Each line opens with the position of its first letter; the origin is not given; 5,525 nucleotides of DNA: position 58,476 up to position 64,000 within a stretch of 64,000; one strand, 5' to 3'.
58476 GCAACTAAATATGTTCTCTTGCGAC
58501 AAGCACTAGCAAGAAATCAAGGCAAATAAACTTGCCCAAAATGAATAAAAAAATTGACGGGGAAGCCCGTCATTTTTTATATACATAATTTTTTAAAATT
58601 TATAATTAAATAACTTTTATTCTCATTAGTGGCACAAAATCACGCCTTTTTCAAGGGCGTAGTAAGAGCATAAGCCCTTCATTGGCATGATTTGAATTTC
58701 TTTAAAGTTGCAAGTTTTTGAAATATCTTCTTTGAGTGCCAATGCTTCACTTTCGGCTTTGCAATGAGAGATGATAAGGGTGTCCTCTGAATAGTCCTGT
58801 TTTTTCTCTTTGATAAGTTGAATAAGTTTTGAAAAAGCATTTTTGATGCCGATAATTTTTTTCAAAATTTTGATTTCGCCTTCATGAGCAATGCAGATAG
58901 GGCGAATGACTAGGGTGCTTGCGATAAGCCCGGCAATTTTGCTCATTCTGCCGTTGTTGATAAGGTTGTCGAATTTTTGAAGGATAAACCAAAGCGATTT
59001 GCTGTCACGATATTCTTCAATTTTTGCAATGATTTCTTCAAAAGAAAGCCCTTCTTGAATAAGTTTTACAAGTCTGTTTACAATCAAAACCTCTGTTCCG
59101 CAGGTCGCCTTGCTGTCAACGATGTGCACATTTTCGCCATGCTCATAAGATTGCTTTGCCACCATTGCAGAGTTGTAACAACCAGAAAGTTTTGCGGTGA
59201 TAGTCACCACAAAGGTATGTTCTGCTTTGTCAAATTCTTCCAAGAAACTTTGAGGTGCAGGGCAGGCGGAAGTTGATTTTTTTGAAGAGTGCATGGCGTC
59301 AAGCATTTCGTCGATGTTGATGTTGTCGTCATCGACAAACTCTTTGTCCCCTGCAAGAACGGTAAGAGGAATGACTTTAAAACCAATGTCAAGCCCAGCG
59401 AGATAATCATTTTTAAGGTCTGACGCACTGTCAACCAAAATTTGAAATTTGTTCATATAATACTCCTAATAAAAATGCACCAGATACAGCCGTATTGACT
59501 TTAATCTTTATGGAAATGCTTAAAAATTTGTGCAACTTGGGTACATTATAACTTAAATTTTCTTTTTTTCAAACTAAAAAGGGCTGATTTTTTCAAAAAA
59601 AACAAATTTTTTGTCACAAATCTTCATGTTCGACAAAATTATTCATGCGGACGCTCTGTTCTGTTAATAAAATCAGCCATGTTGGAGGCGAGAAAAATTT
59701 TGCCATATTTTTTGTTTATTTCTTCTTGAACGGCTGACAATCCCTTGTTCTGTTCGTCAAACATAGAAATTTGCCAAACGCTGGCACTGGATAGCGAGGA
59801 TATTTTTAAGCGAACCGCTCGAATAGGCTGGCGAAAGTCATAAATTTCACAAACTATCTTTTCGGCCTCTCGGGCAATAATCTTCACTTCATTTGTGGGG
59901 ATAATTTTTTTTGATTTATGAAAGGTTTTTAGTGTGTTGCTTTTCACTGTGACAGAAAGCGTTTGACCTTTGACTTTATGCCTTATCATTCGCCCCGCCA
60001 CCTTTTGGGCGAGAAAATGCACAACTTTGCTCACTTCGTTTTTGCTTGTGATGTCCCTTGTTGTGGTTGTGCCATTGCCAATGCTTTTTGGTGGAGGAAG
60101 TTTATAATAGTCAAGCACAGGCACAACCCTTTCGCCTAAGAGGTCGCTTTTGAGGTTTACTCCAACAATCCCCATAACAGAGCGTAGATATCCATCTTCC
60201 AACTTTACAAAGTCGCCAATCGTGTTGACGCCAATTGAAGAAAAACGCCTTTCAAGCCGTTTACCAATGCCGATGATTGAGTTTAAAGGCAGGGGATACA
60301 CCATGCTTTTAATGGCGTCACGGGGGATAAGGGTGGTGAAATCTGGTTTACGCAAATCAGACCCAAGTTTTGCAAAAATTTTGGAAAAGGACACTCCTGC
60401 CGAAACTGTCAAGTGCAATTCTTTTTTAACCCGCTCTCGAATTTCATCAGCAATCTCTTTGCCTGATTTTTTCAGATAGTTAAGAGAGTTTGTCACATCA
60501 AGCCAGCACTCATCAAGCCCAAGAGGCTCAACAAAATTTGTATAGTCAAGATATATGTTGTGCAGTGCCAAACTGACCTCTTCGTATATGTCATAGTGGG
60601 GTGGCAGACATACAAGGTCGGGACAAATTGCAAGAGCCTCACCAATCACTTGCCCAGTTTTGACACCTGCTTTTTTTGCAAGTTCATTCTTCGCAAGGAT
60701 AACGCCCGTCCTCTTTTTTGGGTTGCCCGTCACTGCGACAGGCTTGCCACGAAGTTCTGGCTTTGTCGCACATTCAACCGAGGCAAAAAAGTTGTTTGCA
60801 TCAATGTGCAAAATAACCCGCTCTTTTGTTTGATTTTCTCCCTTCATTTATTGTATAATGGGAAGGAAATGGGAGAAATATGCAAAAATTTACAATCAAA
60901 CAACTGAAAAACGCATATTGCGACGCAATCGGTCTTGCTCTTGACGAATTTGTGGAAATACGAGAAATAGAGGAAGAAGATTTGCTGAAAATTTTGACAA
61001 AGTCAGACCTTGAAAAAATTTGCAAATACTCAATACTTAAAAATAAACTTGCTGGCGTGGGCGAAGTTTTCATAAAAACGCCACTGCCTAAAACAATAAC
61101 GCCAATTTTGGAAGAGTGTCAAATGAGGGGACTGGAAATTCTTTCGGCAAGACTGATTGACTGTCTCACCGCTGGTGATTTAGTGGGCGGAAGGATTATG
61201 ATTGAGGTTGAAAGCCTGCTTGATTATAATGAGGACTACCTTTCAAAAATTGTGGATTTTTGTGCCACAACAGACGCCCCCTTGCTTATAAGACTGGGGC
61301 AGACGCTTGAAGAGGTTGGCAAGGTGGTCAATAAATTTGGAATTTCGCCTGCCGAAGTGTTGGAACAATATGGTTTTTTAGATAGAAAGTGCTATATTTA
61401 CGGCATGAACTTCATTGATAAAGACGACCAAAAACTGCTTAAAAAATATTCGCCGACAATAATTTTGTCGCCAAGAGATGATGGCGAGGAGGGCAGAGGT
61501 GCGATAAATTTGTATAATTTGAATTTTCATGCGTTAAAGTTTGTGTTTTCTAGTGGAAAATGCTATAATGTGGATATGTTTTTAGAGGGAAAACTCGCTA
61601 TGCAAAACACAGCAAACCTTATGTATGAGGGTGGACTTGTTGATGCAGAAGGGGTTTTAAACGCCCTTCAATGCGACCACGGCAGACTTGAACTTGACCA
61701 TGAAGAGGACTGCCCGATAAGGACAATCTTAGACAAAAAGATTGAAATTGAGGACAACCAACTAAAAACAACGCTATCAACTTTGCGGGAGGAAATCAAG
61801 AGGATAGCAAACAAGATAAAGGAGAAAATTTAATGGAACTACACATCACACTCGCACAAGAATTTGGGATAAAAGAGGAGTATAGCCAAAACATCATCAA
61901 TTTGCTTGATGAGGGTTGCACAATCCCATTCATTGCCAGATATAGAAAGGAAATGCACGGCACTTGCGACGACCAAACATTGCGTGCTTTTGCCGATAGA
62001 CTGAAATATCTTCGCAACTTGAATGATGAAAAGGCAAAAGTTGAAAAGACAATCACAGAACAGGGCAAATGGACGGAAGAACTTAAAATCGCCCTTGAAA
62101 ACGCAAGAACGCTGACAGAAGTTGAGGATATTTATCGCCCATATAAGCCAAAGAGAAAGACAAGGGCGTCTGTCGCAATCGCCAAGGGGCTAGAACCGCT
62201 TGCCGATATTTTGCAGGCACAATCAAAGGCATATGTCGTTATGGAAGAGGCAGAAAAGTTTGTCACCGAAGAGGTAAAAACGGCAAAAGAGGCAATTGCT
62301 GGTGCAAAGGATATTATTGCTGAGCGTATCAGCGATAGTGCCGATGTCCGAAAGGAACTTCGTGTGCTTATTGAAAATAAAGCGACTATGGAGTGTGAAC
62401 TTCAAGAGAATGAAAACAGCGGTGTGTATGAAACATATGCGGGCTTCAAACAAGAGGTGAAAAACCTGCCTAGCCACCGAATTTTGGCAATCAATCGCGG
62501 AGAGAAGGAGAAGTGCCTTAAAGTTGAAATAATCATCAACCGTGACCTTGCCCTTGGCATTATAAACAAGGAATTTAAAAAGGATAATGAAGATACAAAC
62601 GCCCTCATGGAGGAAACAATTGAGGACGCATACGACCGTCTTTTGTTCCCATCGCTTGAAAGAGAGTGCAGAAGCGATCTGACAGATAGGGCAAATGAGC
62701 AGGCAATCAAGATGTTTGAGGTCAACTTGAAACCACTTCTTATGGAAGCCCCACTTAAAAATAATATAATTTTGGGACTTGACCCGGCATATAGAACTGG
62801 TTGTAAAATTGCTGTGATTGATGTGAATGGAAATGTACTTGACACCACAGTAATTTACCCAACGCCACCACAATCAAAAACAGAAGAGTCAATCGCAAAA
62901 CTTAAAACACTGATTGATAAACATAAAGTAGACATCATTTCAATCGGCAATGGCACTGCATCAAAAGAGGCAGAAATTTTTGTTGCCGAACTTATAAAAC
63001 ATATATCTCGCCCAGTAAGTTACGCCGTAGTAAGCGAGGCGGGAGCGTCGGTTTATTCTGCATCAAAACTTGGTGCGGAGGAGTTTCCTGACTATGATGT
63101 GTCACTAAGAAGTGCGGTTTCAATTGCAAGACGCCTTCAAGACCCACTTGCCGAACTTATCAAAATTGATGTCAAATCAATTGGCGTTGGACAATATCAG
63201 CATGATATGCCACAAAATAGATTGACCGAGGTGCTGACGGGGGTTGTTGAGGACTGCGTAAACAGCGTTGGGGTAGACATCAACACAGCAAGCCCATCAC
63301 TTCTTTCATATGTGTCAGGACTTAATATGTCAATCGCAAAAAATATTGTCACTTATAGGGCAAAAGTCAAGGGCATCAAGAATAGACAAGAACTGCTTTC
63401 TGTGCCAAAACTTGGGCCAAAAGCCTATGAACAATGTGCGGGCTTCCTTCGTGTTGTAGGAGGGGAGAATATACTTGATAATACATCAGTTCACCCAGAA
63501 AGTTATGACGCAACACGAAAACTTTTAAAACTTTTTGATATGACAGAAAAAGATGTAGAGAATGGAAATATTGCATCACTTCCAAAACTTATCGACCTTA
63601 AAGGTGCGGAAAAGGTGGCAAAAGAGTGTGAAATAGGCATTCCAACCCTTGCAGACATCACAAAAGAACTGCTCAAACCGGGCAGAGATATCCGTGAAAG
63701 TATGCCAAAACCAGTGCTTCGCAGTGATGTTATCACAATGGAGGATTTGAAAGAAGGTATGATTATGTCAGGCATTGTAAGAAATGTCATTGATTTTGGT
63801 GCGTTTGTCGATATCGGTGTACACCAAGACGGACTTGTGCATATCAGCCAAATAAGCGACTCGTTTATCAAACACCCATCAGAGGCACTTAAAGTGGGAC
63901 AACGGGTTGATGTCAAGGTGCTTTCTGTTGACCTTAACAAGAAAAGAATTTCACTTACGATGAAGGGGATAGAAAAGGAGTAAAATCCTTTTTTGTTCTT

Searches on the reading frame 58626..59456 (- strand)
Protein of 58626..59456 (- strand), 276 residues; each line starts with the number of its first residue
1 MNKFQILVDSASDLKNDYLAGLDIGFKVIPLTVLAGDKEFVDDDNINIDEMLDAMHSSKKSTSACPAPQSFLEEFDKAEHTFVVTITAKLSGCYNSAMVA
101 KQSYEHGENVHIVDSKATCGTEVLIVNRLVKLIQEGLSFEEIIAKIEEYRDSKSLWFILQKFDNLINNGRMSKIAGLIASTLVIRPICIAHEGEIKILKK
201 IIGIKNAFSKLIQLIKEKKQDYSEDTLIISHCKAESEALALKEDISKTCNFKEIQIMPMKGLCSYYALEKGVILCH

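Call 93: search_protein_families(library=pfam, proteins=[window:58626-59456:-], max_evalue=0.00001)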
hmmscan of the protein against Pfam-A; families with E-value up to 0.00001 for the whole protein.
window:58626-59456:- (276 aa): 1 family
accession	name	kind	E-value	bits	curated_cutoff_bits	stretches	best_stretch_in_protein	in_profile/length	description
PF02645.21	DegV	-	1.8e-60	205.1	27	1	3-266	1-267/280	Uncharacterised protein, DegV family COG1307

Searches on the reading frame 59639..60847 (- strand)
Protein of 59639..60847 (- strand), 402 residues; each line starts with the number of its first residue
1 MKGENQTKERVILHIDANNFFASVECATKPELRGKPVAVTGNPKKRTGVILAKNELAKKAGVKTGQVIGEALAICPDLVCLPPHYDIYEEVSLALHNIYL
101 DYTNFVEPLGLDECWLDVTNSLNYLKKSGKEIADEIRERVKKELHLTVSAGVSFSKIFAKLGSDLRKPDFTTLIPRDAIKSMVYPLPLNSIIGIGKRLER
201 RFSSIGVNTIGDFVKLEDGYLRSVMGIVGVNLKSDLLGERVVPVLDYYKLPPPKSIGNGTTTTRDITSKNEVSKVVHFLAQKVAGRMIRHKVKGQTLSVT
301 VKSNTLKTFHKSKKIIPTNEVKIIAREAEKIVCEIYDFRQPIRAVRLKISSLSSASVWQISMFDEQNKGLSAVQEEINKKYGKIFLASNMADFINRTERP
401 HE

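Call 93: search_protein_families(library=pfam, proteins=[window:59639-60847:-], max_evalue=0.00001)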
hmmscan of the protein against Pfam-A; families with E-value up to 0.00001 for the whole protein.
window:59639-60847:- (402 aa): 2 families
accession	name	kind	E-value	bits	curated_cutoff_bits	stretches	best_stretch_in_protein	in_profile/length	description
PF00817.25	IMS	-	3.6e-42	144.2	23.2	1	15-164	1-148/148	impB/mucB/samB family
PF11799.13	IMS_C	-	2.3e-20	73.5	20.7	1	253-362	1-109/109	impB/mucB/samB family C-terminal domain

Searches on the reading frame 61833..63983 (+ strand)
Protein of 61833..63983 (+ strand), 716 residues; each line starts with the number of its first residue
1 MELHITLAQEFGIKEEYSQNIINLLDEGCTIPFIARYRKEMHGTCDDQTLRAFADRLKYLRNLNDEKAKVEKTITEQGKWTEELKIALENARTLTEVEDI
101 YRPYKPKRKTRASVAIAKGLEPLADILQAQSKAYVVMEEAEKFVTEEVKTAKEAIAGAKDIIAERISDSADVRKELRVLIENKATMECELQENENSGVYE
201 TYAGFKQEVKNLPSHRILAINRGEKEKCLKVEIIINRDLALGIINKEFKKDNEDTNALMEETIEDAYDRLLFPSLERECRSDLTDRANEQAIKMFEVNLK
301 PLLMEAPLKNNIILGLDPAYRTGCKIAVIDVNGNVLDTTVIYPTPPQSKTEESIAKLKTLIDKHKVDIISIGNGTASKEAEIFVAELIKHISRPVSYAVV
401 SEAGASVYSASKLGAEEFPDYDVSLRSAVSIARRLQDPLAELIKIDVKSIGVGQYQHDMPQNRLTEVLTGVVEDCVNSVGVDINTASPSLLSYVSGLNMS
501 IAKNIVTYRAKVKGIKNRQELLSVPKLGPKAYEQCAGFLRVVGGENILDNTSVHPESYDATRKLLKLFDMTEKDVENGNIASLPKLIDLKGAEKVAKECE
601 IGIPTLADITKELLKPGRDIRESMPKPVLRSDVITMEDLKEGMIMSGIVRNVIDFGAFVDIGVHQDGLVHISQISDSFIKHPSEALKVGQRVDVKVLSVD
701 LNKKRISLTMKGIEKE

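Call 53: find_encoding_contigs(protein=window:61833-63983:+, flank=10000, max_places=4)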
Protein window:61833-63983:+ (716 aa): no gene with exactly this product is on record in the collection.

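Call 93: search_protein_families(library=pfam, proteins=[window:61833-63983:+], max_evalue=0.00001)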
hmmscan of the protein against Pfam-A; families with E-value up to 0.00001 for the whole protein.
window:61833-63983:+ (716 aa): 9 families
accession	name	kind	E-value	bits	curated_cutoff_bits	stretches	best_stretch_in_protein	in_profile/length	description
PF16921.10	Tex_YqgF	-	6.5e-55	185.4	27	1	312-436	2-126/126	Tex protein YqgF-like domain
PF12836.13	HHH_3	-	1e-27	96.4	27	1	476-540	1-65/65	Helix-hairpin-helix motif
PF22706.1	Tex_central_region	-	7e-27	95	27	1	137-295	7-178/178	Tex central region-like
PF09371.15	Tex_N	-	5.2e-25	87.4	32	1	3-75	3-75/75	Tex-like protein N-terminal domain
PF00575.29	S1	-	7.7e-21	74.7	22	1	639-711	2-74/74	S1 RNA binding domain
PF17674.7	HHH_9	-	3.8e-18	66.6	23.1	1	546-621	1-70/70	HHH domain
PF23459.1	S1_RRP5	-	5.5e-11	43.3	27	1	639-708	1-70/72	RRP5 S1 domain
PF14635.12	HHH_7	-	2.9e-10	40.8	27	1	446-541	2-103/104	Helix-hairpin-helix motif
PF14639.11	YqgF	-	1e-09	38.8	35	1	327-443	24-147/150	Holliday-junction resolvase-like of SPT6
